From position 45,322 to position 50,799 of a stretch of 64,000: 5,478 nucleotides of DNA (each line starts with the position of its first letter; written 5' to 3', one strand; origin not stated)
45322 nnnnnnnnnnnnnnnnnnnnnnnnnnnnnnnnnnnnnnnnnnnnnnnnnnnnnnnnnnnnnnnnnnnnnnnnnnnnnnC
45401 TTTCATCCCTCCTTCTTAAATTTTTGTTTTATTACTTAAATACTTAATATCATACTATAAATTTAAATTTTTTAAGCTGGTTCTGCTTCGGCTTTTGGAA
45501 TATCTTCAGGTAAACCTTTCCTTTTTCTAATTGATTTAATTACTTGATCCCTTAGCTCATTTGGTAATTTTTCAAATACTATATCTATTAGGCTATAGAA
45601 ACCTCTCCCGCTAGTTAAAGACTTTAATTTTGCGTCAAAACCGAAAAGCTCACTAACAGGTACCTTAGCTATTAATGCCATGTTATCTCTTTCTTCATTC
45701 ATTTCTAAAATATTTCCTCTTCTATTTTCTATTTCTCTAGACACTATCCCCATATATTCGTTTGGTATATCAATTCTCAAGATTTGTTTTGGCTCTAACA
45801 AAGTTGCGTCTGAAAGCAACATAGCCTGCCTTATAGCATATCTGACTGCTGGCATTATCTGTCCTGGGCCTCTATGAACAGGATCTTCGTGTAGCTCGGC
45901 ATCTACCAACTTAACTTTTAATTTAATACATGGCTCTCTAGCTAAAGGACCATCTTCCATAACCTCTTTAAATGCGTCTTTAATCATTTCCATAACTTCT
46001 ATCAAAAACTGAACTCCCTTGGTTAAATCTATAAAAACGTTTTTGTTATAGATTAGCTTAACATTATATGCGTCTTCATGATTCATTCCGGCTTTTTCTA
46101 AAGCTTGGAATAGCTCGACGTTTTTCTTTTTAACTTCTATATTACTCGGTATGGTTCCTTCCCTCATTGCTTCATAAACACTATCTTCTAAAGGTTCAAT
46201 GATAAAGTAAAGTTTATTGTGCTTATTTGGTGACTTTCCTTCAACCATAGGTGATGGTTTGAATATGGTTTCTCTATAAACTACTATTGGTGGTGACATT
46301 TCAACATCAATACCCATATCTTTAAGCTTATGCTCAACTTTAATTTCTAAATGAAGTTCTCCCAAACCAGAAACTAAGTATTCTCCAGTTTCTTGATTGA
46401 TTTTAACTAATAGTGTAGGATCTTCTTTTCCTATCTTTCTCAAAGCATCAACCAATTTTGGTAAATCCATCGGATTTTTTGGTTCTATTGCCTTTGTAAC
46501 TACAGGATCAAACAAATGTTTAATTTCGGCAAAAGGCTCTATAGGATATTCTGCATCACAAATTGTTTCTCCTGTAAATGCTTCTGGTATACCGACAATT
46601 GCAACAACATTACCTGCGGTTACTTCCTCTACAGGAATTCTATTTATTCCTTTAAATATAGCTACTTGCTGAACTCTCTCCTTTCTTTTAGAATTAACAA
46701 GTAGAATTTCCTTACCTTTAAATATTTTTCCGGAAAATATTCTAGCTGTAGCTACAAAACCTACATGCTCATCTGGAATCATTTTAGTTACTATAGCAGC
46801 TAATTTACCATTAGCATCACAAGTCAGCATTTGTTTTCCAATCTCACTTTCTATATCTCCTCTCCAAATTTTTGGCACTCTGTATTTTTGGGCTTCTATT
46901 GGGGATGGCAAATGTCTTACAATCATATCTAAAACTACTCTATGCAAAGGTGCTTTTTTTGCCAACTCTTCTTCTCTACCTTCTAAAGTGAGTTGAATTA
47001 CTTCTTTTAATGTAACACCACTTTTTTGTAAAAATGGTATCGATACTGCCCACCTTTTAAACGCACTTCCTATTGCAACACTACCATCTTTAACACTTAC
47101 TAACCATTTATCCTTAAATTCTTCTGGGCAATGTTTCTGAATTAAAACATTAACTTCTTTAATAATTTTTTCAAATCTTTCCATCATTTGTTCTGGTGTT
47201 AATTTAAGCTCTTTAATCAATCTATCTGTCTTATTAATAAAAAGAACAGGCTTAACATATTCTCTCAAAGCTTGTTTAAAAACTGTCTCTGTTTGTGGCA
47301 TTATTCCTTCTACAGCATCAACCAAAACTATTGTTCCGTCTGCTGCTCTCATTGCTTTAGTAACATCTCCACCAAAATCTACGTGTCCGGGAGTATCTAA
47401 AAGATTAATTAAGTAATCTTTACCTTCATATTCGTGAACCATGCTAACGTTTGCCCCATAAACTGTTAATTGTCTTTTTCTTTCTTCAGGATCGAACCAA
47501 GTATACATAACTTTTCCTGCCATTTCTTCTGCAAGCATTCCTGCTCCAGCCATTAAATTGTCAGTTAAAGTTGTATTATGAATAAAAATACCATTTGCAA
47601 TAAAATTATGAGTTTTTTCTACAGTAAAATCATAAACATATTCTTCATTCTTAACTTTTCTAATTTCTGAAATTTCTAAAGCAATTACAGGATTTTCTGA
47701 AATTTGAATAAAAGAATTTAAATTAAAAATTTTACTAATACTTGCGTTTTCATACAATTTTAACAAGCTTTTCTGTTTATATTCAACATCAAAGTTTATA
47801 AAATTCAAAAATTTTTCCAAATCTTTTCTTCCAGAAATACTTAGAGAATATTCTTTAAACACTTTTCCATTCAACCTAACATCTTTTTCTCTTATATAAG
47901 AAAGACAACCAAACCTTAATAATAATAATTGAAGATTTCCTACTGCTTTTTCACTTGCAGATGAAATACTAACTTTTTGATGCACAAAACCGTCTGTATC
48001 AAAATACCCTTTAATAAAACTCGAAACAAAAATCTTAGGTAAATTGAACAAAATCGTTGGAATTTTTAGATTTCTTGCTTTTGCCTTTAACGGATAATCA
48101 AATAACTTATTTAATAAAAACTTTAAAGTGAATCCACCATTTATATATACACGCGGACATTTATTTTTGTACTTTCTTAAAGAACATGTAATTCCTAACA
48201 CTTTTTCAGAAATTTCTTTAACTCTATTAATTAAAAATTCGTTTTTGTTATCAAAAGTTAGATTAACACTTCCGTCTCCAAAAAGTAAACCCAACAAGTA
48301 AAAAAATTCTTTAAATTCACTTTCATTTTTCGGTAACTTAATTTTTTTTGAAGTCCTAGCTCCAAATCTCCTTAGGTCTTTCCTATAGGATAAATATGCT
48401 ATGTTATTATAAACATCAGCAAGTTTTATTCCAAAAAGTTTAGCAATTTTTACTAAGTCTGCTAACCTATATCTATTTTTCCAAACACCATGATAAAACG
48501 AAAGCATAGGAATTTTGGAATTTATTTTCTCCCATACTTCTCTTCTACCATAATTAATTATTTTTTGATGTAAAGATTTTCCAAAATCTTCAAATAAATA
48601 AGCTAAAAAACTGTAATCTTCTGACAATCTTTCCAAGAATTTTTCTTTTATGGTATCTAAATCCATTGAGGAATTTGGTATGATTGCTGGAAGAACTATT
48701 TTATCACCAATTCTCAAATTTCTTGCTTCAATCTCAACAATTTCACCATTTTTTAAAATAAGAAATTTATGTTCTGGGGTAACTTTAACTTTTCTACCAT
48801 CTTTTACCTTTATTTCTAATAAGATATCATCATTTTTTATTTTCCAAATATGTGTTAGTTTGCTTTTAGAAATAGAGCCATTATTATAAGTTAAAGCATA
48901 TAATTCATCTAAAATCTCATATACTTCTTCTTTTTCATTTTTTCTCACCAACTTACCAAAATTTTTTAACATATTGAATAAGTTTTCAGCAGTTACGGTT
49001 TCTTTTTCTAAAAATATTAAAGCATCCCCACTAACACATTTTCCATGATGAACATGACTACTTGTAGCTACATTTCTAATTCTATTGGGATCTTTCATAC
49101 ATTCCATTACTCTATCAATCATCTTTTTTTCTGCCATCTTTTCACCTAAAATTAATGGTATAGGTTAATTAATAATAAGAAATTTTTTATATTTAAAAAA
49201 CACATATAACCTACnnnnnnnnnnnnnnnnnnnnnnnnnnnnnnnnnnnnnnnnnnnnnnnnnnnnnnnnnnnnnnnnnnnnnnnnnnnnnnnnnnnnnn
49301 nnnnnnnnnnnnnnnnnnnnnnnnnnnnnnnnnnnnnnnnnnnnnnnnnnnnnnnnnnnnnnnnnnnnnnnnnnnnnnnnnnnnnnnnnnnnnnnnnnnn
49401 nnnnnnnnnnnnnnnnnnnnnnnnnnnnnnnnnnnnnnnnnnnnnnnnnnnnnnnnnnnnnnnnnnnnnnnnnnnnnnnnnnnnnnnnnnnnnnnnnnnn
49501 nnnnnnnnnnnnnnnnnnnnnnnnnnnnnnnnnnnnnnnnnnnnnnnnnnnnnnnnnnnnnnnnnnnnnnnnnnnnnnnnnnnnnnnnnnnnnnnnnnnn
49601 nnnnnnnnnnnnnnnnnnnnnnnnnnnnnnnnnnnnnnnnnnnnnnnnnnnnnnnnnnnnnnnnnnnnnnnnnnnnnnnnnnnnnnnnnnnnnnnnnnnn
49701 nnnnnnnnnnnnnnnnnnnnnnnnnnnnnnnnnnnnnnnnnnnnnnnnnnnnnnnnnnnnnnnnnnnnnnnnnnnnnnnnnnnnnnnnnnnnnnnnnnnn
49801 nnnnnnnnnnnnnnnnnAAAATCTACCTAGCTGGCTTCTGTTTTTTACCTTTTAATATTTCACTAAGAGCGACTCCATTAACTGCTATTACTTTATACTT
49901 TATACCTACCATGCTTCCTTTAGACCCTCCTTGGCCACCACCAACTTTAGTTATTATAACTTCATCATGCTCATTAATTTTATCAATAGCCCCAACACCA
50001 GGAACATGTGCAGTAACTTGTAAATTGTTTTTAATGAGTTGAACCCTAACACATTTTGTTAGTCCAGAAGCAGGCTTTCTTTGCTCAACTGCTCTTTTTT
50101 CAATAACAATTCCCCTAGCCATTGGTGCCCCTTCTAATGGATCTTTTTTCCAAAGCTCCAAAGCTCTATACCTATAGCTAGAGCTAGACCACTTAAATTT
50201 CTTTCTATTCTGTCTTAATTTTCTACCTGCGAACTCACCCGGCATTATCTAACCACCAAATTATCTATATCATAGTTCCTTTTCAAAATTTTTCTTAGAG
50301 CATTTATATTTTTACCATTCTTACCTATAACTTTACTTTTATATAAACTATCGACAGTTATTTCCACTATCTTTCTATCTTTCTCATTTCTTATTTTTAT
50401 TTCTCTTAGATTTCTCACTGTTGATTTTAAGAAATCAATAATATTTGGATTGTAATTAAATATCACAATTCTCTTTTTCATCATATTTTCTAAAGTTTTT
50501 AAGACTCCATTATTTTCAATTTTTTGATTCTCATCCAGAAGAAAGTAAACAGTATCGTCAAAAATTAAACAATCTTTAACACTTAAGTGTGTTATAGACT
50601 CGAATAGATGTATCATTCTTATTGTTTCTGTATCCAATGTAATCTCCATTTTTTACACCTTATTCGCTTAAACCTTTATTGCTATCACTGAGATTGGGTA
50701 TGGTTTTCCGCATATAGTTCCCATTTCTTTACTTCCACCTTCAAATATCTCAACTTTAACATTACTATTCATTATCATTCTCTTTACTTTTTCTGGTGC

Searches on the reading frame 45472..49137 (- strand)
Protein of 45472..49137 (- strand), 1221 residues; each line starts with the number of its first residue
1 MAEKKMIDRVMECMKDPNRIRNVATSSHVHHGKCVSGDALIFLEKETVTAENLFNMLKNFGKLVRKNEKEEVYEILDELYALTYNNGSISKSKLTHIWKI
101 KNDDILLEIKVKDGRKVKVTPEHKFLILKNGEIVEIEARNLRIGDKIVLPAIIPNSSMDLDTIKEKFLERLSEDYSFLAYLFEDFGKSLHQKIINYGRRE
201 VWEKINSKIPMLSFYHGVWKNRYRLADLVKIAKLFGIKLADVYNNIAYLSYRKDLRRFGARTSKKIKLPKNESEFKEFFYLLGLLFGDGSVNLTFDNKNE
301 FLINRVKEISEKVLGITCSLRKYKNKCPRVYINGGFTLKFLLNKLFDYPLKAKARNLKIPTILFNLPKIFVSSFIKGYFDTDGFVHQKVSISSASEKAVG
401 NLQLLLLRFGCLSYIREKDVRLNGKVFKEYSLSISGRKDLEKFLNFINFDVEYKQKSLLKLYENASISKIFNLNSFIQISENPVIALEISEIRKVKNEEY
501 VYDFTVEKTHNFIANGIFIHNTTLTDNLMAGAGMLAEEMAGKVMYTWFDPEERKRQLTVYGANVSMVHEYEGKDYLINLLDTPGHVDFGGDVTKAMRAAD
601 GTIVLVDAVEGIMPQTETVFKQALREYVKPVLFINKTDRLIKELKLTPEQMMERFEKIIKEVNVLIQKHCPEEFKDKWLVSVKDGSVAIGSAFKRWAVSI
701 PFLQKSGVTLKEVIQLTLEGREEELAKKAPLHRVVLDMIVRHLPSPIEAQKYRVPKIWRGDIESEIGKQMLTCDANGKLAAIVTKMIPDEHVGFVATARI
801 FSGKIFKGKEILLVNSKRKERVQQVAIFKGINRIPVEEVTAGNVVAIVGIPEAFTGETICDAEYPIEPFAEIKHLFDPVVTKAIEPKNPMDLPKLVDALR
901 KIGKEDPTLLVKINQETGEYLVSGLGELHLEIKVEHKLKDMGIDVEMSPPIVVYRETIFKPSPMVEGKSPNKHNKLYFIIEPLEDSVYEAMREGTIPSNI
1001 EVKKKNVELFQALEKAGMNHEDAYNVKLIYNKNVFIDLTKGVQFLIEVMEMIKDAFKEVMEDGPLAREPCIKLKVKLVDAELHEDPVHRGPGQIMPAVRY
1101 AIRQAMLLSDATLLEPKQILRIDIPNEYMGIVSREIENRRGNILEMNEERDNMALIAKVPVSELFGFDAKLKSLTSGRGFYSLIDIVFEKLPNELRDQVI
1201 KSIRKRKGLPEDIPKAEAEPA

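Call 75: search_protein_families(library=pfam, proteins=[window:45472-49137:-], max_evalue=0.00001)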
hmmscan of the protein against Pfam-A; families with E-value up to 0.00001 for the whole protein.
window:45472-49137:- (1221 aa): 8 families
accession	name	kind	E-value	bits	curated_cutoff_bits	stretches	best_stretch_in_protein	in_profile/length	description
PF00009.33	GTP_EFTU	-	2.4e-41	141.9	26.5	1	522-744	17-187/188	Elongation factor Tu GTP binding domain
PF14890.11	Intein_splicing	-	1.7e-28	99.8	35.8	1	71-521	11-155/155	Intein splicing domain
PF03764.24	EFG_IV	-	6.1e-23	81.3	24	1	1014-1108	22-119/121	Elongation factor G, domain IV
PF14492.12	EFG_III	-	9.7e-22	77.3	27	1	877-948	3-74/75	Elongation Factor G, domain III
PF00679.30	EFG_C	-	2.6e-20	72.7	27.9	1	1113-1198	2-88/89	Elongation factor G C-terminus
PF14528.11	LAGLIDADG_3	-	7.1e-16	58.7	22.5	1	371-447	3-81/82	LAGLIDADG-like domain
PF03144.31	GTP_EFTU_D2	-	7.6e-14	52.3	30.3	1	793-860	1-73/73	Elongation factor Tu domain 2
PF22042.2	EF-G_D2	-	1.7e-13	50.9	27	1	779-861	2-83/84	Elongation factor G domain 2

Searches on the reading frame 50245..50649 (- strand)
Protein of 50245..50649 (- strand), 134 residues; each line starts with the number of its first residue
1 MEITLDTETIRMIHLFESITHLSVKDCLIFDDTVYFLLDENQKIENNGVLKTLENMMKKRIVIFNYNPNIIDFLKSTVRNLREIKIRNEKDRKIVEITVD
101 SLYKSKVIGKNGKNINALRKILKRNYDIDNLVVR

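Call 75: search_protein_families(library=pfam, proteins=[window:50245-50649:-], max_evalue=0.00001)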
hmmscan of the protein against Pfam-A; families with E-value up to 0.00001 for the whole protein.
window:50245-50649:- (134 aa): 1 family
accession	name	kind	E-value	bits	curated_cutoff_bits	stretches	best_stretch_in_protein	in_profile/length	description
PF13083.13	KH_KhpA-B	-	8e-08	32.5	32.1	1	71-123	5-59/73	KhpA/KhpB, KH domain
